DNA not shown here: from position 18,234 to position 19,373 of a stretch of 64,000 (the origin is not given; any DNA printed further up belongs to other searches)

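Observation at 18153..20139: AT-richer single-gene islet: unknown tandem Trp-rich domain fused to a PNP/nucleosidase-type effector domain (candidate stand-alone sensor-effector)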

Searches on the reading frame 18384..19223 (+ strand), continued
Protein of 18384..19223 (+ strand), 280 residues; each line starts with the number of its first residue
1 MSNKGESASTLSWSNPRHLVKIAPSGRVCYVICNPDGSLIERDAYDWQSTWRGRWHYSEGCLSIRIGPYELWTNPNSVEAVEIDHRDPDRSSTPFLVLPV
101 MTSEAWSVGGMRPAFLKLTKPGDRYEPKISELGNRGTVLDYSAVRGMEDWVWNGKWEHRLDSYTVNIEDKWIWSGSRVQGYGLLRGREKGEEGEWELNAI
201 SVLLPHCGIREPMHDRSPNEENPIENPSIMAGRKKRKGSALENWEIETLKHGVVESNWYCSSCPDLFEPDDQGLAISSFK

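Call 58: search_protein_families(library=padloc, proteins=[P0018, P0019, P0020, P0022, P0023, P0024, P0026, P0028, P0031, P0032], max_evalue=0.001)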
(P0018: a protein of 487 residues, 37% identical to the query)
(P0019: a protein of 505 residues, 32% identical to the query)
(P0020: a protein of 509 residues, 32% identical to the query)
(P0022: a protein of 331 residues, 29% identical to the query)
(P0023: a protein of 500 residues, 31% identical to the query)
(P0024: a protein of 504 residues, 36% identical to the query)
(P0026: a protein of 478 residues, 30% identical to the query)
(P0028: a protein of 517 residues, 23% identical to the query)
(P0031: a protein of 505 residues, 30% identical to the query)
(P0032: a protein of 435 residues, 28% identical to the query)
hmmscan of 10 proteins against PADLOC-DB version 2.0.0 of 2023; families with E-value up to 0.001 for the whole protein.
P0018 (487 aa): 21 families
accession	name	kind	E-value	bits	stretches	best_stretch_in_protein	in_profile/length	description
PDLC04138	mad6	-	1.2e-23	81.8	1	227-480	57-313/659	mads_6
PDLC04053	PD-T4-6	-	6.5e-14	50.1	1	311-483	93-274/311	-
PDLC04042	PD-T4-6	-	1e-13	49.6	1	311-481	93-273/292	-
PDLC03920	MkoA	-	7e-13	45.8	1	300-485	83-282/1112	-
PDLC04039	PD-T4-6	-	1.2e-12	45.6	1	311-483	98-278/458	-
PDLC04041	PD-T4-6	-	1.8e-12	45.3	1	312-428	114-231/443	-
PDLC04047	PD-T4-6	-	2.9e-11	41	1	231-436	20-218/327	-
PDLC04043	PD-T4-6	-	1.6e-09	35.4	1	312-440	100-221/452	-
PDLC04054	PD-T4-6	-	1.9e-09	35.4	1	314-480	98-273/347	-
PDLC04048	PD-T4-6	-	3.4e-09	34.5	1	312-438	96-220/354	-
PDLC04044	PD-T4-6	-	8e-09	33.1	1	314-431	125-239/372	-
PDLC04057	PD-T4-6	-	9.5e-09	32.8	1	314-482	95-272/443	-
PDLC04060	PD-T4-6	-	2.1e-08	31.5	1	314-437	95-216/486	-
PDLC04052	PD-T4-6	-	2.3e-08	31.7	1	317-437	103-223/496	-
PDLC04062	PD-T4-6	-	3.5e-08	30.9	1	320-424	130-231/450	-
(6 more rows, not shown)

P0019 (505 aa): 9 families
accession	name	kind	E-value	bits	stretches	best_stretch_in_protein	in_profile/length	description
PDLC04138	mad6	-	2.5e-11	41.2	1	263-469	76-271/659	mads_6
PDLC04042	PD-T4-6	-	1.2e-09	36.2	1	282-479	57-236/292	-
PDLC03920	MkoA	-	1.2e-08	31.7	1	348-499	128-273/1112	-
PDLC04053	PD-T4-6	-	1.5e-07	29.2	1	327-472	93-228/311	-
PDLC04054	PD-T4-6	-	6.7e-05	20.5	1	335-451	103-210/347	-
PDLC04048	PD-T4-6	-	6.8e-05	20.4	1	308-449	75-207/354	-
PDLC04043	PD-T4-6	-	0.00012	19.2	1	312-451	83-214/452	-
PDLC04047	PD-T4-6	-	0.0004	17.6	1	303-450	70-208/327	-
PDLC04061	PD-T4-6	-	0.00079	17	0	337-382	114-158/510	-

P0020 (509 aa): 19 families
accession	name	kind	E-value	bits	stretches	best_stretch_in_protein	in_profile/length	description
PDLC04138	mad6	-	2.5e-13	47.8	1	233-492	61-317/659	mads_6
PDLC04041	PD-T4-6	-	4.1e-12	44.1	1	316-437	113-230/443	-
PDLC03920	MkoA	-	9.6e-11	38.7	1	332-491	122-280/1112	-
PDLC04053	PD-T4-6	-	1.9e-10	38.7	1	316-441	93-211/311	-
PDLC04042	PD-T4-6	-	8.4e-09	33.5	1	317-444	94-215/292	-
PDLC04054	PD-T4-6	-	9.8e-09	33.1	1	317-432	96-204/347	-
PDLC04039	PD-T4-6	-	8e-08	29.7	1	312-437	93-211/458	-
PDLC04050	PD-T4-6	-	5.8e-06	23.5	1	316-372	147-202/480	-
PDLC04061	PD-T4-6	-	1e-05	23.3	1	319-431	107-213/510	-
PDLC04043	PD-T4-6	-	1.4e-05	22.4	1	316-437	99-213/452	-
PDLC04044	PD-T4-6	-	4.4e-05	20.8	1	318-456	124-253/372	-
PDLC04052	PD-T4-6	-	8.3e-05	19.9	1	319-432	100-207/496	-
PDLC04047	PD-T4-6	-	0.00011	19.5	1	317-431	96-202/327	-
PDLC04046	PD-T4-6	-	0.00014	19.2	1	318-380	102-162/427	-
PDLC04049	PD-T4-6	-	0.00033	17.6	1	315-368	98-149/442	-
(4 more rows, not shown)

P0022 (331 aa): 5 families
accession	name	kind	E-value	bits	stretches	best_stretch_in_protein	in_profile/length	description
PDLC02012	SAVED5--SAVED_TIR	-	7.1e-08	30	1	204-282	13-92/404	-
PDLC02421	Aga_TIR-PNTD1-PNTD2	-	1.4e-06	25.6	1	203-283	2-84/430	Class I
PDLC02403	Aga_TIR-PNTD1-PNTD2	-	1.9e-06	25.2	1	204-283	2-83/443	Class I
PDLC00436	ThsB1|ThsB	-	7.7e-06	23.5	1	197-281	28-116/183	TIR-like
PDLC00419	ThsB1|ThsB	-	0.00018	19.4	1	199-281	22-108/165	TIR-like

P0023 (500 aa): 18 families
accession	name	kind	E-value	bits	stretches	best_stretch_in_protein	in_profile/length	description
PDLC04042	PD-T4-6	-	9.4e-14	49.7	1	274-496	58-273/292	-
PDLC03920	MkoA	-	3.7e-12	43.4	1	330-489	119-272/1112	-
PDLC04053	PD-T4-6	-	1.1e-11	42.7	1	319-493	94-270/311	-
PDLC04039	PD-T4-6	-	2.4e-09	34.7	1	319-497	99-277/458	-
PDLC04054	PD-T4-6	-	5e-08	30.7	1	320-492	97-270/347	-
PDLC04138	mad6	-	7.3e-08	29.7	1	242-367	67-185/659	mads_6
PDLC04041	PD-T4-6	-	2.4e-07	28.4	1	319-441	114-232/443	-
PDLC04061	PD-T4-6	-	3.6e-07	28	1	328-392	114-174/510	-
PDLC04044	PD-T4-6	-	5.9e-07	26.9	1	320-441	124-237/372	-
PDLC04043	PD-T4-6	-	1.4e-06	25.7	1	319-475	100-249/452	-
PDLC04046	PD-T4-6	-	1.9e-06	25.3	1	320-382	102-162/427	-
PDLC04047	PD-T4-6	-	8e-06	23.2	1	319-440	96-209/327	-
PDLC04040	PD-T4-6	-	8.3e-06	22.8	1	313-441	81-203/547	-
PDLC04052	PD-T4-6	-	3.3e-05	21.3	1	324-389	103-165/496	-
PDLC04062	PD-T4-6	-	3.6e-05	21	1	326-485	129-283/450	-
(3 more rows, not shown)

P0024 (504 aa): 20 families
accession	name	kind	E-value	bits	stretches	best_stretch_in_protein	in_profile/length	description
PDLC04138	mad6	-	1.1e-18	65.5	1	305-496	127-323/659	mads_6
PDLC04042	PD-T4-6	-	6.2e-13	47.1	1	314-441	94-215/292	-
PDLC04053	PD-T4-6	-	8.3e-13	46.5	1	314-435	94-208/311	-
PDLC04043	PD-T4-6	-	9.2e-13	46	1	314-434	100-213/452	-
PDLC04039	PD-T4-6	-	3.3e-12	44.2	1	314-435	99-212/458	-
PDLC03920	MkoA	-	5.6e-12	42.8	1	289-479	78-270/1112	-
PDLC04047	PD-T4-6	-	4.2e-11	40.5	1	314-434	96-208/327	-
PDLC04054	PD-T4-6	-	4e-10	37.6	1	314-432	96-207/347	-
PDLC04041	PD-T4-6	-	5.6e-10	37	1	314-433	114-229/443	-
PDLC04057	PD-T4-6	-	7.9e-10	36.3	1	314-434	93-206/443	-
PDLC04060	PD-T4-6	-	3.6e-09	34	1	316-434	95-205/486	-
PDLC04061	PD-T4-6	-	1.4e-08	32.7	1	325-431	116-216/510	-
PDLC04052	PD-T4-6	-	7.4e-08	30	1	322-434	106-212/496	-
PDLC04064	PD-T4-6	-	1.8e-07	28.5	1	339-444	129-226/369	-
PDLC04048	PD-T4-6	-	2.4e-07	28.4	1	314-436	96-210/354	-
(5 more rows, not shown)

P0026 (478 aa): 9 families
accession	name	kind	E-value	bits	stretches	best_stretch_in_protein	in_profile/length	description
PDLC04138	mad6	-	1.6e-10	38.6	1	269-476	62-260/659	mads_6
PDLC04053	PD-T4-6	-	1.7e-07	29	1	345-469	89-208/311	-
PDLC04043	PD-T4-6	-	6.8e-07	26.7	1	349-470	99-215/452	-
PDLC04041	PD-T4-6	-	2.5e-06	25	1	343-469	107-231/443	-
PDLC04042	PD-T4-6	-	5.6e-06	24.2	1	348-469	92-209/292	-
PDLC03920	MkoA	-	7.6e-06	22.5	1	370-465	128-220/1112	-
PDLC04054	PD-T4-6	-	0.0004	17.9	1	354-465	100-206/347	-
PDLC04048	PD-T4-6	-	0.00074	17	0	350-470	96-210/354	-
PDLC04039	PD-T4-6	-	0.00075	16.6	0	348-469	97-212/458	-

P0028 (517 aa): 20 families
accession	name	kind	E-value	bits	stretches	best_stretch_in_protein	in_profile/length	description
PDLC04138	mad6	-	1.1e-20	72.1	1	249-503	57-306/659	mads_6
PDLC04053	PD-T4-6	-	1.3e-16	58.9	1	335-483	94-232/311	-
PDLC04043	PD-T4-6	-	3.2e-15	54.2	1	332-469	98-221/452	-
PDLC04039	PD-T4-6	-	5.1e-14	50.1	1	333-460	98-213/458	-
PDLC03920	MkoA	-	2.5e-13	47.2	1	296-505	54-272/1112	-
PDLC04042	PD-T4-6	-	3.7e-13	47.8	1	333-463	92-213/292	-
PDLC04047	PD-T4-6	-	2.9e-12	44.3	1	251-460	18-210/327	-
PDLC04041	PD-T4-6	-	1.3e-10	39.1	1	335-464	114-236/443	-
PDLC04054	PD-T4-6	-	2e-08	32.1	1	335-468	96-219/347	-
PDLC04060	PD-T4-6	-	3.6e-08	30.8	1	335-460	94-207/486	-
PDLC04052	PD-T4-6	-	1.4e-07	29.1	1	332-470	93-221/496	-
PDLC04057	PD-T4-6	-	1.8e-07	28.5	1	337-460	95-208/443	-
PDLC04061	PD-T4-6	-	2.3e-07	28.7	1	337-459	107-220/510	-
PDLC04064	PD-T4-6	-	5.7e-07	26.8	1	341-460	110-218/369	-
PDLC04040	PD-T4-6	-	1.4e-06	25.3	1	336-472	88-212/547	-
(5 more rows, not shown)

P0031 (505 aa): 13 families
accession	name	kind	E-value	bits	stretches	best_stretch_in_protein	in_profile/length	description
PDLC03920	MkoA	-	7.8e-12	42.3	1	210-464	12-271/1112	-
PDLC04138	mad6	-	7.6e-11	39.6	1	219-425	62-259/659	mads_6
PDLC04047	PD-T4-6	-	3.1e-09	34.4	1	292-420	89-210/327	-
PDLC04053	PD-T4-6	-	1.8e-08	32.2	1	300-445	96-244/311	-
PDLC04043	PD-T4-6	-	6.8e-08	30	1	298-419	100-214/452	-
PDLC04042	PD-T4-6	-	1.6e-07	29.2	1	301-428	97-218/292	-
PDLC04039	PD-T4-6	-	2.5e-07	28.1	1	299-440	100-233/458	-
PDLC04041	PD-T4-6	-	4.8e-07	27.4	1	302-419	118-231/443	-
PDLC04054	PD-T4-6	-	9.1e-07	26.6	1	289-371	86-169/347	-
PDLC04057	PD-T4-6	-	1.5e-06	25.5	1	286-420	80-208/443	-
PDLC04048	PD-T4-6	-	4.3e-06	24.3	1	290-424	87-214/354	-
PDLC04060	PD-T4-6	-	4.6e-05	20.5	1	301-414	96-201/486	-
PDLC04044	PD-T4-6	-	0.00013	19.2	1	286-419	110-236/372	-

P0032 (435 aa): 7 families
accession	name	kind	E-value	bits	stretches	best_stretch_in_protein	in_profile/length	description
PDLC04138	mad6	-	5.3e-08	30.2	1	227-375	62-206/659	mads_6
PDLC04053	PD-T4-6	-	1.3e-06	26.1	1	302-377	93-166/311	-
PDLC04041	PD-T4-6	-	5e-06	24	1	302-372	113-182/443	-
PDLC04042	PD-T4-6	-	1.6e-05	22.7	1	257-374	57-161/292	-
PDLC04054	PD-T4-6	-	2.4e-05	21.9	1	314-377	107-166/347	-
PDLC04039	PD-T4-6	-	4.4e-05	20.7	1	303-375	99-167/458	-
PDLC04043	PD-T4-6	-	0.00019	18.6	1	304-374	104-167/452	-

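Call 59: search_protein_families(library=phrogs, proteins=[P0018, P0022, P0021], max_evalue=0.01)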
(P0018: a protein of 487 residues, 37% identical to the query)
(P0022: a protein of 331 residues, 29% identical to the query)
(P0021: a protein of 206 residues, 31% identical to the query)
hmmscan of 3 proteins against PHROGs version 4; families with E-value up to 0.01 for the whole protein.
P0018 (487 aa): 1 family
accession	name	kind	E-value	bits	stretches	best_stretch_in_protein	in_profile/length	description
phrog_2361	-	other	3.9e-13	50.1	1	318-471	102-259/415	serine-threonine kinase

P0022 (331 aa): 0 families

P0021 (206 aa): 0 families

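Call 61: find_encoding_contigs(protein=P0026, flank=8000, max_places=2)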
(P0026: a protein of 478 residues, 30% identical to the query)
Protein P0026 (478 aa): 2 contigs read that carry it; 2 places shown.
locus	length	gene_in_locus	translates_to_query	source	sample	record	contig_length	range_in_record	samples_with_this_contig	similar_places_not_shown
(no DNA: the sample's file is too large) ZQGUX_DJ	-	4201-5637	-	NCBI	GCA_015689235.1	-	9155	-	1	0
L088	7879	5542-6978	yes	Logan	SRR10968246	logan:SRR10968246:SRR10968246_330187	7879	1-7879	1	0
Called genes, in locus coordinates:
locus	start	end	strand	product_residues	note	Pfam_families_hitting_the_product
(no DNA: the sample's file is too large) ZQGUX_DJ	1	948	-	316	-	?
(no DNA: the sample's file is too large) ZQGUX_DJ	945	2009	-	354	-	-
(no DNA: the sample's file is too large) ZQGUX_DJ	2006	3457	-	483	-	-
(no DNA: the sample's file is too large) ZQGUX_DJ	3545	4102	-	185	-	-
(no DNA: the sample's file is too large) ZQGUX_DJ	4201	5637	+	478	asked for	PF00069:Pkinase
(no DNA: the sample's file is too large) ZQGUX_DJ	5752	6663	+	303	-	-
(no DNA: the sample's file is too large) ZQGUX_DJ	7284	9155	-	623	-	?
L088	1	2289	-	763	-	?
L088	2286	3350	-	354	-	-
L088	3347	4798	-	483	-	-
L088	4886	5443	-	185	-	-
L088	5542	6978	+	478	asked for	PF00069:Pkinase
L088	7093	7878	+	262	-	?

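Call 62: find_encoding_contigs(protein=P0035, flank=8000, max_places=2)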
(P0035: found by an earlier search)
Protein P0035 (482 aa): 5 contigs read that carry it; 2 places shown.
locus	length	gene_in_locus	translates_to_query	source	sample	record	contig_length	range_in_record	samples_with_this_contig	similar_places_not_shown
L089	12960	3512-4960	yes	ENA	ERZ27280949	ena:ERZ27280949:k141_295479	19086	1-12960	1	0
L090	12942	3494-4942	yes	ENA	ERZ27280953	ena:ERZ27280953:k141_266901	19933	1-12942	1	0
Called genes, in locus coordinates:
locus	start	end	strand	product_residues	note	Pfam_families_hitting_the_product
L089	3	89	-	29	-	?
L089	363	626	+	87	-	-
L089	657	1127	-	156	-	-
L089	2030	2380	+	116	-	-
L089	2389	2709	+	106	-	-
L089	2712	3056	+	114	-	-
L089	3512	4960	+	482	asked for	PF00069:Pkinase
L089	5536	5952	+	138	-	-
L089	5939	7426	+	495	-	-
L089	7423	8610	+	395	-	-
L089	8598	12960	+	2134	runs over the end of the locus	PF00270:DEAD (weak), PF00271:Helicase_C, PF00575:S1, PF21710:Spt6_S1 (faint), PF00575:S1, PF23459:S1_RRP5 (weak), PF14804:Jag_N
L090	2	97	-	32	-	?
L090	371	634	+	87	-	-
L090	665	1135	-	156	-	-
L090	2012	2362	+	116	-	-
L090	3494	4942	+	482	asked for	PF00069:Pkinase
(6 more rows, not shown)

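Call 65: search_protein_families(library=padloc, alignment_id=A4, max_evalue=0.00001)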
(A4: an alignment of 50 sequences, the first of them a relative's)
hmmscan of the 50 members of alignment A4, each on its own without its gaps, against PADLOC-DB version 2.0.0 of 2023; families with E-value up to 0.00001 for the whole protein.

A. member 1, L001:38-424:- (129 aa): 0 families

B. families by the number of members that match (of 50 scanned): 41 families (the first 25 are shown)
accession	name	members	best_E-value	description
PDLC04060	PD-T4-6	2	6.8e-14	-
PDLC04040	PD-T4-6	2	1.8e-13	-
PDLC04138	mad6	1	1.3e-38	mads_6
PDLC04606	PDC-M37B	1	6.3e-28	-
PDLC04605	PDC-M37B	1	8.4e-28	-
PDLC04053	PD-T4-6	1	9.7e-27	-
PDLC01247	DEDDh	1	4.2e-22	"CAS-I,CAS-II,CAS-III,CAS-IV,CAS-V,CAS-VI; associated"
PDLC03920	MkoA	1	2.3e-21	-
PDLC04042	PD-T4-6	1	8.9e-21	-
PDLC04054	PD-T4-6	1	8.7e-19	-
PDLC04140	mad8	1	5.2e-18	mads_8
PDLC04041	PD-T4-6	1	1.8e-17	-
PDLC04047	PD-T4-6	1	1.1e-16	-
PDLC02806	SspH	1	1.5e-16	SspH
PDLC04039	PD-T4-6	1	2.5e-16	-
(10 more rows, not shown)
